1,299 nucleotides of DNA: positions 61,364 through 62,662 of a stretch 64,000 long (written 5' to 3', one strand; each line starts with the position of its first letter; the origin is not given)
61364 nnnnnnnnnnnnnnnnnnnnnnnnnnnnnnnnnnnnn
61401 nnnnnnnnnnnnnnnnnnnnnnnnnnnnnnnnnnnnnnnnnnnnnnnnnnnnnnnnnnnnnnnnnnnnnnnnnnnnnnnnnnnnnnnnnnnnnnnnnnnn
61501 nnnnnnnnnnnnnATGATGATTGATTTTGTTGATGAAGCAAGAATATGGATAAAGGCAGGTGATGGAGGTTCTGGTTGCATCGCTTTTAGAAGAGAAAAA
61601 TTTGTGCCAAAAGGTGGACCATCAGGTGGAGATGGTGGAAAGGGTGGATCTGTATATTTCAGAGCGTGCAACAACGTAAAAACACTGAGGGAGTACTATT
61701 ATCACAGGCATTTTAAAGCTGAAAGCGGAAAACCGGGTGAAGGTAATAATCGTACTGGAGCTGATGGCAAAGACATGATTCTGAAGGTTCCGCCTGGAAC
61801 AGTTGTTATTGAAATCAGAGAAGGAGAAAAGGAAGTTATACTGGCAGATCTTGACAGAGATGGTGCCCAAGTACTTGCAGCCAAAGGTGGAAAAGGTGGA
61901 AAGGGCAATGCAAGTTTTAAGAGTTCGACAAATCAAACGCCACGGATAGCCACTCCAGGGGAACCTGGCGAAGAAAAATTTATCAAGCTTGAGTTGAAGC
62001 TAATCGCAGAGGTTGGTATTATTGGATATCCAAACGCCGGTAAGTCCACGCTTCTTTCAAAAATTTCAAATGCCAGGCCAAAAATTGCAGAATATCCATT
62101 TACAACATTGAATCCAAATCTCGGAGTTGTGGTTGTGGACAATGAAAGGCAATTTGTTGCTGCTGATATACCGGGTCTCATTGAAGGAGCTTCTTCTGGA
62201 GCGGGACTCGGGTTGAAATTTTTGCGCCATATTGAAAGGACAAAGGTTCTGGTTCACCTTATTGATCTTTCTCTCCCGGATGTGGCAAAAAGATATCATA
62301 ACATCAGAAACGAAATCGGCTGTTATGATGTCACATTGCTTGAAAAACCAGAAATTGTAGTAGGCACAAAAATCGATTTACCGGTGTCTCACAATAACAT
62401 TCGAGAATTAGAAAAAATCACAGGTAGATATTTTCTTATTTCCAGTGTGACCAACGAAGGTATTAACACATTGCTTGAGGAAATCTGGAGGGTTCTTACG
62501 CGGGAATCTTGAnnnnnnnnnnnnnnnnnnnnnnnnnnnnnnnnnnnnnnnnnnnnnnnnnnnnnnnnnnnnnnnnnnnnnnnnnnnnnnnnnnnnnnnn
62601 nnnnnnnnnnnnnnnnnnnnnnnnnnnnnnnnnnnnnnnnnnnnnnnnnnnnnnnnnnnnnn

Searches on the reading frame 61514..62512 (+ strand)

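Call 39: search_protein_families(library=pfam, proteins=[window:61514-62512:+], max_evalue=0.0001)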
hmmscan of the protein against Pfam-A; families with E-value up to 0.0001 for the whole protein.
window:61514-62512:+ (332 aa): 3 families
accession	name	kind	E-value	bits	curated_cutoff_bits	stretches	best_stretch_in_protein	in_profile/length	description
PF01018.28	GTP1_OBG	-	8.3e-61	204.6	27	1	6-163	1-155/155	GTP1/OBG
PF01926.29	MMR_HSR1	-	2.3e-24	86.1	21.9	1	166-283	1-110/113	50S ribosome-binding GTPase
PF02421.24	FeoB_N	-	1.6e-07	31.4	27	1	167-228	3-65/156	Ferrous iron transport protein B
